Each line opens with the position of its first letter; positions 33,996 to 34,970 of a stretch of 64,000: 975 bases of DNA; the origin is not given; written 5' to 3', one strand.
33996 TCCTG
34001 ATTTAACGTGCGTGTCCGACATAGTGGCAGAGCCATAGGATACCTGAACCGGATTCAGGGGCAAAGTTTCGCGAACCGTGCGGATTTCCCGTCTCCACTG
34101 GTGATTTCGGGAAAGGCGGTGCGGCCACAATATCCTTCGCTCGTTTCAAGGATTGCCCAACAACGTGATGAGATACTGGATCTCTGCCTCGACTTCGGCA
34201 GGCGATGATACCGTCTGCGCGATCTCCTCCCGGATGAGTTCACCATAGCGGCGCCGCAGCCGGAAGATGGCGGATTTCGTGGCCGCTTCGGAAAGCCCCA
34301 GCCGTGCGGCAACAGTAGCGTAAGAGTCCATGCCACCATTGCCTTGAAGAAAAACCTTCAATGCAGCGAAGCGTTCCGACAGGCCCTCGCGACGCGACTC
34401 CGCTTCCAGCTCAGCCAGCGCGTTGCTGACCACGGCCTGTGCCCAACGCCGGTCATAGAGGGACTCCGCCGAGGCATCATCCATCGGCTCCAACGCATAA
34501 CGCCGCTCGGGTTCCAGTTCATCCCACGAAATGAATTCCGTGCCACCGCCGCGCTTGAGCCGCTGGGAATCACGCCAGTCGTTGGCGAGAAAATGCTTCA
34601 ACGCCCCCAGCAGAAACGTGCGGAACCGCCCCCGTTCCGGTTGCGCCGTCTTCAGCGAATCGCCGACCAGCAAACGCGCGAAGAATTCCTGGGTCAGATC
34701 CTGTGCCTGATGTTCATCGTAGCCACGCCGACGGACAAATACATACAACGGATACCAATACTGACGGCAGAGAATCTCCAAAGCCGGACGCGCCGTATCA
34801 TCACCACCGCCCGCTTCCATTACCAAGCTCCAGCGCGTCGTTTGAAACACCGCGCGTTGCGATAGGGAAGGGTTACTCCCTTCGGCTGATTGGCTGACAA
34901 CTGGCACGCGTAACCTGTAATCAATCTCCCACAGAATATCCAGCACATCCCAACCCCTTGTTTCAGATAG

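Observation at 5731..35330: Two tandem 14-15.6 kb cassettes bounded by att-like junctions that share a cgtNtagca core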

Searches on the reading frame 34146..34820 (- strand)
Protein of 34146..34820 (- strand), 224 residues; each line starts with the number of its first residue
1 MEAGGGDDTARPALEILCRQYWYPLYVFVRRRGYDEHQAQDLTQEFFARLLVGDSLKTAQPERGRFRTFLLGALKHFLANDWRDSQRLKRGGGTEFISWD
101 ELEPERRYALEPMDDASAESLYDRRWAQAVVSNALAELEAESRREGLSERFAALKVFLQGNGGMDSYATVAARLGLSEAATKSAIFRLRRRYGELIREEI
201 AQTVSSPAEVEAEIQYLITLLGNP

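Call 61: find_homologous_proteins(query=window:34146-34820:-, max_evalue=1e-30)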
Query window:34146-34820:- (224 aa): 7779 proteins with E <= 1e-30 among 8000 candidates; the best 120 are listed.
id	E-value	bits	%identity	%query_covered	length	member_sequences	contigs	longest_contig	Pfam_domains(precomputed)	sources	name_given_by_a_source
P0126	2.5e-142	490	100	100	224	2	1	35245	PF04542.21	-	-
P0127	7.6e-117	407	82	100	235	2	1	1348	PF00126.34,PF04542.21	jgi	-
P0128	1.3e-114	400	83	100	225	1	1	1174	PF04542.21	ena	-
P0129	1.9e-114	399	83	100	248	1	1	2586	PF04542.21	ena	-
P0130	1.2e-111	390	81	99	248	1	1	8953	PF04542.21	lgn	-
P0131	3.7e-110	385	78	100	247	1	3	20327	PF04542.21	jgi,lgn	-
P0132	9.7e-110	384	76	100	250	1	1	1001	PF04542.21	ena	-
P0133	1.3e-105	370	77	100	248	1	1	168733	PF04542.21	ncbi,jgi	ncbi:MAG: hypothetical protein RL514_1497 [Verrucomicrobiota bacterium]|jgi:RNA polymerase sigma-70 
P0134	1.9e-104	366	76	99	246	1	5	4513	PF04542.21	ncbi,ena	-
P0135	5.7e-104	365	75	99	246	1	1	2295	PF04542.21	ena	-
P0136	7.3e-104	365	75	100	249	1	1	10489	PF04542.21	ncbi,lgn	-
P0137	1.4e-103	364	75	99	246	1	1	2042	PF04542.21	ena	-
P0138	2.3e-103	363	76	100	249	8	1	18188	PF04542.21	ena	-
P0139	4.0e-103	362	73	100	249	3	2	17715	PF04542.21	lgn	-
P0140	1.1e-102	361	75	100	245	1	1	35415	PF04542.21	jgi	jgi:RNA polymerase sigma factor (sigma-70 family)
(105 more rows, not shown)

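Call 62: find_encoding_contigs(protein=P0133, flank=10000, max_places=2)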
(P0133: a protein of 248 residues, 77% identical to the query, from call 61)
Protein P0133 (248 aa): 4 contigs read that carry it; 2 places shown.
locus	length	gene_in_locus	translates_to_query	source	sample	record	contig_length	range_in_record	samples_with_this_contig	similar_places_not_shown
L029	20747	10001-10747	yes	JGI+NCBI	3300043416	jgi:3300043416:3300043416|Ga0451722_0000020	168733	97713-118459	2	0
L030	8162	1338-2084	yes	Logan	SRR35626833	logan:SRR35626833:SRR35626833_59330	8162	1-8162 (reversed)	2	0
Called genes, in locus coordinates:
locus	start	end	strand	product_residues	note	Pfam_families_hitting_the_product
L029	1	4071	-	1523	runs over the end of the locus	PF00932:LTD, PF08757:CotH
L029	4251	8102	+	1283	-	PF00404:Dockerin_1 (faint), PF01839:FG-GAP (faint), PF13517:FG-GAP_3, PF16743:PliI (faint), PF23500:DUF7133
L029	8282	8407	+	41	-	-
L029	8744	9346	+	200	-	PF00702:Hydrolase, PF12710:HAD (weak)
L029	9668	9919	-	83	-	-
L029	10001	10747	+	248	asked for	PF04542:Sigma70_r2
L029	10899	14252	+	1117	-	PF00069:Pkinase, PF07714:PK_Tyr_Ser-Thr, PF25174:Beta-prop_THOC3, PF23381:Beta-prop_IFT122_1st, PF24814:WD40_Prp19, PF25173:Beta-prop_WDR3_1st, PF25175:Beta-prop_WDR5, PF25174:Beta-prop_THOC3, +35 more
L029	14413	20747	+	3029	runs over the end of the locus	PF05860:TPS, PF18676:MBG_2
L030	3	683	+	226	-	?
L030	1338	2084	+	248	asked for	PF04542:Sigma70_r2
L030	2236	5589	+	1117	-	PF00069:Pkinase, PF07714:PK_Tyr_Ser-Thr, PF25174:Beta-prop_THOC3, PF23381:Beta-prop_IFT122_1st, PF24814:WD40_Prp19, PF25173:Beta-prop_WDR3_1st, PF25175:Beta-prop_WDR5, PF25174:Beta-prop_THOC3, +35 more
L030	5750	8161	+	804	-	?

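Call 63: find_encoding_contigs(protein=P0131, flank=10000, max_places=3)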
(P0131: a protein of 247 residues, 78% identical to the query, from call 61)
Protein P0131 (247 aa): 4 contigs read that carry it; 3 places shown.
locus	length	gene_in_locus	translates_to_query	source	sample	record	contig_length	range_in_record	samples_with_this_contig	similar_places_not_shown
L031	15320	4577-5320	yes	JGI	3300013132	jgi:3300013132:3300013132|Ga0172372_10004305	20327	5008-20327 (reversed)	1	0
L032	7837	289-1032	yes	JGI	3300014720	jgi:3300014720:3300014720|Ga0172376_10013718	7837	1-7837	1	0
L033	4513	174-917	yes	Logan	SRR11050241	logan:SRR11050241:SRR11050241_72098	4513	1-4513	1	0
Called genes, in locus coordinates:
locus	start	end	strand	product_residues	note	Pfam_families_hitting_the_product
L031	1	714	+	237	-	?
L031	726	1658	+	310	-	-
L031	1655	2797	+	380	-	-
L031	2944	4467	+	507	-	PF05362:Lon_C (weak), PF13541:ChlI, PF00158:Sigma54_activat (weak), PF01078:Mg_chelatase, PF07728:AAA_5, PF00493:MCM (weak), PF13335:Mg_chelatase_C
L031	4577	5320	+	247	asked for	PF04542:Sigma70_r2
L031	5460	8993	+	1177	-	PF00069:Pkinase, PF07714:PK_Tyr_Ser-Thr, PF23381:Beta-prop_IFT122_1st, PF25174:Beta-prop_THOC3, PF25175:Beta-prop_WDR5, PF24814:WD40_Prp19, PF24796:WDR55, PF24817:WD40_WDHD1_1st, +36 more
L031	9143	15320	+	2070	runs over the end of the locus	PF05860:TPS, PF18676:MBG_2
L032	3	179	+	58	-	?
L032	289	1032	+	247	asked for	PF04542:Sigma70_r2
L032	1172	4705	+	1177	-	PF00069:Pkinase, PF07714:PK_Tyr_Ser-Thr, PF23381:Beta-prop_IFT122_1st, PF25174:Beta-prop_THOC3, PF25175:Beta-prop_WDR5, PF24814:WD40_Prp19, PF24796:WDR55, PF24817:WD40_WDHD1_1st, +36 more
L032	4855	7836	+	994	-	?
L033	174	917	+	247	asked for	PF04542:Sigma70_r2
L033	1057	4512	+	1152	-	?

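Call 68: find_encoding_contigs(protein=P0130, flank=10000, max_places=3)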
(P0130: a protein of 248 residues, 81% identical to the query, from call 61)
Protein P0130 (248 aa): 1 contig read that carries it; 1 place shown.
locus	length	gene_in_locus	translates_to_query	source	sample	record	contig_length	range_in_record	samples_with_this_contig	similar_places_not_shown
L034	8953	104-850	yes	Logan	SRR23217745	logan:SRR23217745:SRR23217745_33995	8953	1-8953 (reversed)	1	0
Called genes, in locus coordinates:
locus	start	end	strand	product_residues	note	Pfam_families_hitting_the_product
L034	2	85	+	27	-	?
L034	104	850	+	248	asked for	PF04542:Sigma70_r2 (weak)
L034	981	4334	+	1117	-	PF00069:Pkinase, PF07714:PK_Tyr_Ser-Thr, PF25174:Beta-prop_THOC3, PF23381:Beta-prop_IFT122_1st, PF24817:WD40_WDHD1_1st, PF25175:Beta-prop_WDR5, PF24814:WD40_Prp19, PF25173:Beta-prop_WDR3_1st, +30 more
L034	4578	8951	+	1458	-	?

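Call 82: search_protein_families(library=ncbifam, proteins=[window:34146-34820:-], max_evalue=0.01)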
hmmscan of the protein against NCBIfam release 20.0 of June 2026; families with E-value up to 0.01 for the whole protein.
window:34146-34820:- (224 aa): 12 families
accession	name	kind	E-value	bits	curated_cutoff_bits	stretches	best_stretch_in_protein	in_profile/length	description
TIGR02937.1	sigma70-ECF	superfamily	8.3e-11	41.8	42.9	1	13-191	2-160/165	sigma-70 family RNA polymerase sigma factor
NF009166.1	PRK12513.1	equivalog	4.9e-09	36.2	206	1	12-144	22-145/193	RNA polymerase sigma factor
TIGR02950.1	SigM_subfam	subfamily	1.6e-06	28.1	147.95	1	14-192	2-154/159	RNA polymerase sigma factor, SigM family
TIGR02985.1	Sig70_bacteroi1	subfamily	3.6e-05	24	126.4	1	17-144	6-121/162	RNA polymerase sigma-70 factor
NF007229.0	PRK09647.1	equivalog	3.9e-05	23.1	265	1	6-202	38-208/220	RNA polymerase sigma factor SigE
NF010500.0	PRK13919.1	subfamily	8.8e-05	22.7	226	1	12-144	23-142/186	putative RNA polymerase sigma E protein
NF007217.0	PRK09639.1-1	equivalog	9.9e-05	22.2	239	1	15-101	6-88/194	RNA polymerase sigma factor SigX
TIGR02952.1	Sig70_famx2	equivalog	0.0014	18.6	206.45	1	12-88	11-85/170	ECF subfamily RNA polymerase sigma factor, BldN family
NF007226.0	PRK09644.1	equivalog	0.0031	17.6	199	0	167-202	128-163/166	RNA polymerase sigma factor SigM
NF009180.0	PRK12528.1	subfamily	0.0034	17.4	184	0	13-90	9-81/165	RNA polymerase sigma factor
NF009172.0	PRK12519.1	subfamily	0.0047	16.5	222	0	35-71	52-85/194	RNA polymerase sigma factor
TIGR02989.1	Sig-70_gvs1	subfamily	0.0056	16.6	124.55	0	16-94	5-76/158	RNA polymerase sigma-70 factor, Rhodopirellula/Verrucomicrobium family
